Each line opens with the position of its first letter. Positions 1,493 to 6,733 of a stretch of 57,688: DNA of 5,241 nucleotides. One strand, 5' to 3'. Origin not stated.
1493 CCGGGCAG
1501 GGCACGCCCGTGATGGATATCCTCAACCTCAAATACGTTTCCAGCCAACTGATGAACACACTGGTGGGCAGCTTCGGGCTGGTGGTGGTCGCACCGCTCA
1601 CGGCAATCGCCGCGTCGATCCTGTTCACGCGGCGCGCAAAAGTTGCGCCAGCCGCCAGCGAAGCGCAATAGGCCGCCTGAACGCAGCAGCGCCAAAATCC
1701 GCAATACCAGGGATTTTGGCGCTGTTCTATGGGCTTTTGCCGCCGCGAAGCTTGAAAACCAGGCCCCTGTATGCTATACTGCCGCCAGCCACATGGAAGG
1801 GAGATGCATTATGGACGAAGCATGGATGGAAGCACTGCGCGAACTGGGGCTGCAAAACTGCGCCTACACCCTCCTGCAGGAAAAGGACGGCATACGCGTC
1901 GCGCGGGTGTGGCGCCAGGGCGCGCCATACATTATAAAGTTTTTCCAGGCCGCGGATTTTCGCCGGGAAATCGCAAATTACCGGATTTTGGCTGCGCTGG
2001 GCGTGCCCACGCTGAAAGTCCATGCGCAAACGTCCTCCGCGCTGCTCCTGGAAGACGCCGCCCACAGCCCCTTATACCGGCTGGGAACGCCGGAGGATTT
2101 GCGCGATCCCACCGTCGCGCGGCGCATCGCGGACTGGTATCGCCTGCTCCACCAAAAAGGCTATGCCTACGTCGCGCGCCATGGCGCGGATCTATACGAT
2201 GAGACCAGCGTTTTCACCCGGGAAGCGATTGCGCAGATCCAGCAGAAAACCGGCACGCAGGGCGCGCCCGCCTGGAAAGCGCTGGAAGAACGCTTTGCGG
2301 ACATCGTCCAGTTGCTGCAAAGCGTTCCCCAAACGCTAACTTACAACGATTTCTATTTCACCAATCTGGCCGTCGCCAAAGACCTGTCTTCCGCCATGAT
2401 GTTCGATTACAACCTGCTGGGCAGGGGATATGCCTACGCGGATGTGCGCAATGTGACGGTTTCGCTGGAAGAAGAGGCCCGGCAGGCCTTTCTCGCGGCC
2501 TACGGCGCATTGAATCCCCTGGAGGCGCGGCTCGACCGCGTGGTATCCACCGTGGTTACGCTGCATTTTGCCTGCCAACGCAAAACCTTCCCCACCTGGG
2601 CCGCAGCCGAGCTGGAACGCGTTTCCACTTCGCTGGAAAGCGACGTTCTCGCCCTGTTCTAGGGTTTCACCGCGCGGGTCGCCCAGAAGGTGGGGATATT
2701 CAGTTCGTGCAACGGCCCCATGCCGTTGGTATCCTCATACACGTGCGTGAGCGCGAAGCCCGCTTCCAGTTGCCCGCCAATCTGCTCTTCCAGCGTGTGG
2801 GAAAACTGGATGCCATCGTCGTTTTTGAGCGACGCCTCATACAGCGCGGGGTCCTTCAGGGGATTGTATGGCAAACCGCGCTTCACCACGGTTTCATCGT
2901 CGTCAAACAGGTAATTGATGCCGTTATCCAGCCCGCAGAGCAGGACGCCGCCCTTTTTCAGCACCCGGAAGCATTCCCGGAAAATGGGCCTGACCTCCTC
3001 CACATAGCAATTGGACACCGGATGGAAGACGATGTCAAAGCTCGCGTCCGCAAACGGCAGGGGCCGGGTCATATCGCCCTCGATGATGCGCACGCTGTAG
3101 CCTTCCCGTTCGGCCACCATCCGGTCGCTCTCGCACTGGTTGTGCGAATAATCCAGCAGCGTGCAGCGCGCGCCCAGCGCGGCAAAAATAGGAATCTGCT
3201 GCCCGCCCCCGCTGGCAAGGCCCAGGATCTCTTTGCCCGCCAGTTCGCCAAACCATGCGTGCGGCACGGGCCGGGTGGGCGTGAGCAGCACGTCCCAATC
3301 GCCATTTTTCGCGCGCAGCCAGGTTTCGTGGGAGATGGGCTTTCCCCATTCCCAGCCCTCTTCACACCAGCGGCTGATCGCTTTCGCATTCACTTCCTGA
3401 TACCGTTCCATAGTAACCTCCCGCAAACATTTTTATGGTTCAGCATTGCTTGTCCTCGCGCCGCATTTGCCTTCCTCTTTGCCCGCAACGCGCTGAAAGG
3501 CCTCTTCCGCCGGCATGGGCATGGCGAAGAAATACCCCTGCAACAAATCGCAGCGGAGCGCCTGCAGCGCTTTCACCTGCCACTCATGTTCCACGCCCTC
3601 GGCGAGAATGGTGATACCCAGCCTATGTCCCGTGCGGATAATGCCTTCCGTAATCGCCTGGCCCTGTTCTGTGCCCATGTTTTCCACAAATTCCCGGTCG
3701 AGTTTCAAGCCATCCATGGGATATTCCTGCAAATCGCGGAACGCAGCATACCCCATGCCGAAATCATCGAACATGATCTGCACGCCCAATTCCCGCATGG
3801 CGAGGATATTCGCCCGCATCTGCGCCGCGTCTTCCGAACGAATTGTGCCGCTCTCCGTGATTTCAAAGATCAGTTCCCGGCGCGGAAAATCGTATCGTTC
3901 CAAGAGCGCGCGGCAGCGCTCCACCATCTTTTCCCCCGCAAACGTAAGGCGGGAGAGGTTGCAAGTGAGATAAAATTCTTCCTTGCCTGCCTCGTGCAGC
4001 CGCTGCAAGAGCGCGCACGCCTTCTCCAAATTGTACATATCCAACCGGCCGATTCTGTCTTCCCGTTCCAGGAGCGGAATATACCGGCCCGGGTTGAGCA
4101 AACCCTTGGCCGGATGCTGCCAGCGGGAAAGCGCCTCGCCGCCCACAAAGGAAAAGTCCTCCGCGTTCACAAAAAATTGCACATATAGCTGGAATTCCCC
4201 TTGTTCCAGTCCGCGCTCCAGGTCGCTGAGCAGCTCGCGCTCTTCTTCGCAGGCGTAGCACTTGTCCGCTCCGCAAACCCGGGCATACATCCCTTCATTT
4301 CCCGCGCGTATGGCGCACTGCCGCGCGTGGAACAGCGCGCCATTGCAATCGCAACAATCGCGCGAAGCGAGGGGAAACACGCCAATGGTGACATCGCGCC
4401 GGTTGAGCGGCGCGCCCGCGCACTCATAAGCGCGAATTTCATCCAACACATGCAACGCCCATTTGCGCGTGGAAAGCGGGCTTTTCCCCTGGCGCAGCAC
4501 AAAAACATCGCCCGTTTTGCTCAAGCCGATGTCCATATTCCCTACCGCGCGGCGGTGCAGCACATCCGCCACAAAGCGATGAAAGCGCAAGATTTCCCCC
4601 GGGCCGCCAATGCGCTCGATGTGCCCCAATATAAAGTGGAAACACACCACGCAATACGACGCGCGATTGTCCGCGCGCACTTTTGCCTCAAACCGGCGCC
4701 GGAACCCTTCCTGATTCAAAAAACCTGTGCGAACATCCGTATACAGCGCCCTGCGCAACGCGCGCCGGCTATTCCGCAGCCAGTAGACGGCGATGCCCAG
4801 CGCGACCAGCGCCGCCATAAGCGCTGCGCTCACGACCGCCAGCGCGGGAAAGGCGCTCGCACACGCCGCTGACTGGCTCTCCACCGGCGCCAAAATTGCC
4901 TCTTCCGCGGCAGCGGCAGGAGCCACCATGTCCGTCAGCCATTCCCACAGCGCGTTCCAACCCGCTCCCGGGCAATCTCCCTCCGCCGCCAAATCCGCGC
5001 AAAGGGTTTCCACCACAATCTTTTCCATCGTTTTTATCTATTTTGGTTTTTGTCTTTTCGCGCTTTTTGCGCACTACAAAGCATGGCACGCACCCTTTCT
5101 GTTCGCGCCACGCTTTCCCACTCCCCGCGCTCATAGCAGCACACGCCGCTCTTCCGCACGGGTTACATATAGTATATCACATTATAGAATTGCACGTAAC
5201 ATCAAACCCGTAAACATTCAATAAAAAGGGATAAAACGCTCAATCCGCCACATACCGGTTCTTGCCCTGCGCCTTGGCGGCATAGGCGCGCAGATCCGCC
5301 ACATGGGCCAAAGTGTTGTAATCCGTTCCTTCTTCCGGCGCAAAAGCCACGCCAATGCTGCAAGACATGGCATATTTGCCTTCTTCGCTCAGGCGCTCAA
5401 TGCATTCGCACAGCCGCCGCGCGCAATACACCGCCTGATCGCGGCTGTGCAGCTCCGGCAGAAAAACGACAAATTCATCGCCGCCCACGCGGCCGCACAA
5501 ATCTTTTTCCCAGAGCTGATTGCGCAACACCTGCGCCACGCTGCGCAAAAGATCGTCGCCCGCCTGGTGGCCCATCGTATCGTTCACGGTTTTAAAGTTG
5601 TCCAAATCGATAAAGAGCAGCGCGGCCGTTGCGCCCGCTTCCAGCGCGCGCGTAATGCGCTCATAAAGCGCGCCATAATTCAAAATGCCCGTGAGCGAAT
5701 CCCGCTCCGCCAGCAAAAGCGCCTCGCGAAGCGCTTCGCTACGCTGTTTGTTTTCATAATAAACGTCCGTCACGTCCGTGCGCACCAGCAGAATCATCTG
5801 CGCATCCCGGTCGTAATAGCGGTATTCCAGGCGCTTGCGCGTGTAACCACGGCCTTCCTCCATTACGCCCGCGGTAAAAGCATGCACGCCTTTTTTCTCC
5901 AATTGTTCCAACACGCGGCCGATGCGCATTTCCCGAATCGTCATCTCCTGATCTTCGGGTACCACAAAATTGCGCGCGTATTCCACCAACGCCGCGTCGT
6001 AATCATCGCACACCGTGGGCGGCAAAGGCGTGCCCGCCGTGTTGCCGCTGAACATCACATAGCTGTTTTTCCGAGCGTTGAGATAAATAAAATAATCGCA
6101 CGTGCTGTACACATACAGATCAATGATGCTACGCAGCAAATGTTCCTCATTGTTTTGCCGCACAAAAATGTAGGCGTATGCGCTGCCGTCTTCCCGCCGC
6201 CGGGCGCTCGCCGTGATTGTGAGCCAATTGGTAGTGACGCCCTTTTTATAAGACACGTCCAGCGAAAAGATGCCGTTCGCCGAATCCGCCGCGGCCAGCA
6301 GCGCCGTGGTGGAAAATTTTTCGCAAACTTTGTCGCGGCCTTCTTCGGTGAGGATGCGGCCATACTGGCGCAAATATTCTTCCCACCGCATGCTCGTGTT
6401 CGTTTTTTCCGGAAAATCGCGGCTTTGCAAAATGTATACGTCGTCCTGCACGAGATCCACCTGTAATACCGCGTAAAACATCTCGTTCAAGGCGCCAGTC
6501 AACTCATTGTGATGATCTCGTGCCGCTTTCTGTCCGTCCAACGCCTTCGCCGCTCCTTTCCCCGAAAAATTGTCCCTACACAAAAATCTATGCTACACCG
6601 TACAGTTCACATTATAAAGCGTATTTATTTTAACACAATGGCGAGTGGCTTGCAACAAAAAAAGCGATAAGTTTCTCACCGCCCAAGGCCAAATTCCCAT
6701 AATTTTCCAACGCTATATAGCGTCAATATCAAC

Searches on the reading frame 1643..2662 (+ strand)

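Call 72: search_protein_families(library=pfam, proteins=[window:1643-2662:+], max_evalue=0.001)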
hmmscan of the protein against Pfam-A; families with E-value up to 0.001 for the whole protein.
window:1643-2662:+ (339 aa): 1 family
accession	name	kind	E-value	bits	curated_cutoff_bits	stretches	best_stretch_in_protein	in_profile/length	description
PF01636.29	APH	-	4.7e-09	36.8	23.2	1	88-291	13-229/239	Phosphotransferase enzyme family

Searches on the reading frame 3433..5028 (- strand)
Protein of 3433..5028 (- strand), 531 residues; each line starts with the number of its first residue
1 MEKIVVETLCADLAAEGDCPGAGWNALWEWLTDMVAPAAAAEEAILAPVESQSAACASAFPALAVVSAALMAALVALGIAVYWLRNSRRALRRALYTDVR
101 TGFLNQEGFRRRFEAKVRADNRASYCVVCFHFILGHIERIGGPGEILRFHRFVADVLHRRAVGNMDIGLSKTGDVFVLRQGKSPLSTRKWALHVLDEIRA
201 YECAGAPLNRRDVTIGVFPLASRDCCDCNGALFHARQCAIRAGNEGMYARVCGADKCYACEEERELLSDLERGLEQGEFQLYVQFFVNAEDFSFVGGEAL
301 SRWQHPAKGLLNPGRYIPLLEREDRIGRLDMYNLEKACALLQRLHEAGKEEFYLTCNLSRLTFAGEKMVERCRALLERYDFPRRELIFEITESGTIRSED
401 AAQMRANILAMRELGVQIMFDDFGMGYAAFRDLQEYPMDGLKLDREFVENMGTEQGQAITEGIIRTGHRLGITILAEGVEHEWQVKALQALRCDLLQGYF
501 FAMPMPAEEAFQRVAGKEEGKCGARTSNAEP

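Call 72: search_protein_families(library=pfam, proteins=[window:3433-5028:-], max_evalue=0.001)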
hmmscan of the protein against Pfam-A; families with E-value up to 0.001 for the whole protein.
window:3433-5028:- (531 aa): 1 family
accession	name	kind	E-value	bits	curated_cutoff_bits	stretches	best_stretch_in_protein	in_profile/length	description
PF00563.25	EAL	-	5.1e-60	203.2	31.3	1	269-504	3-236/236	EAL domain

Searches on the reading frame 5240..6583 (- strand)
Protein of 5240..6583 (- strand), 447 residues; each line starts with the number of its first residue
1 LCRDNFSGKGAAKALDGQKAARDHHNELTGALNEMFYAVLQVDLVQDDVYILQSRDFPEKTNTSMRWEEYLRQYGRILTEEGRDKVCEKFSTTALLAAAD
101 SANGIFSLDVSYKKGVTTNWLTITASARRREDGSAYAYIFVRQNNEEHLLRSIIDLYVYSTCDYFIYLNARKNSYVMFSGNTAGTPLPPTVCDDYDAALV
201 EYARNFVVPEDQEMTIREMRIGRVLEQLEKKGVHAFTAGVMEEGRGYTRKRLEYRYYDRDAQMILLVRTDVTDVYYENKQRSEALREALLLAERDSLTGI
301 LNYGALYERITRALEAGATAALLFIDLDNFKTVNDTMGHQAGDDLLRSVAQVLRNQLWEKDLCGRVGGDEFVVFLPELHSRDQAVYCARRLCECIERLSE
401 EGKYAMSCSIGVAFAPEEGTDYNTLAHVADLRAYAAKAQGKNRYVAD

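Call 72: search_protein_families(library=pfam, proteins=[window:5240-6583:-], max_evalue=0.001)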
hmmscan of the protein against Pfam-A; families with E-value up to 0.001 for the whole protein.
window:5240-6583:- (447 aa): 2 families
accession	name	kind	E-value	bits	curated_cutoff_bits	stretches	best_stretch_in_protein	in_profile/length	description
PF00990.26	GGDEF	-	2.3e-36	125.4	23.8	1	293-443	2-161/161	Diguanylate cyclase, GGDEF domain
PF22335.1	Cas10-Cmr2_palm2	-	0.00072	20.1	27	0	366-443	57-131/133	Cas10/Cmr2, second palm domain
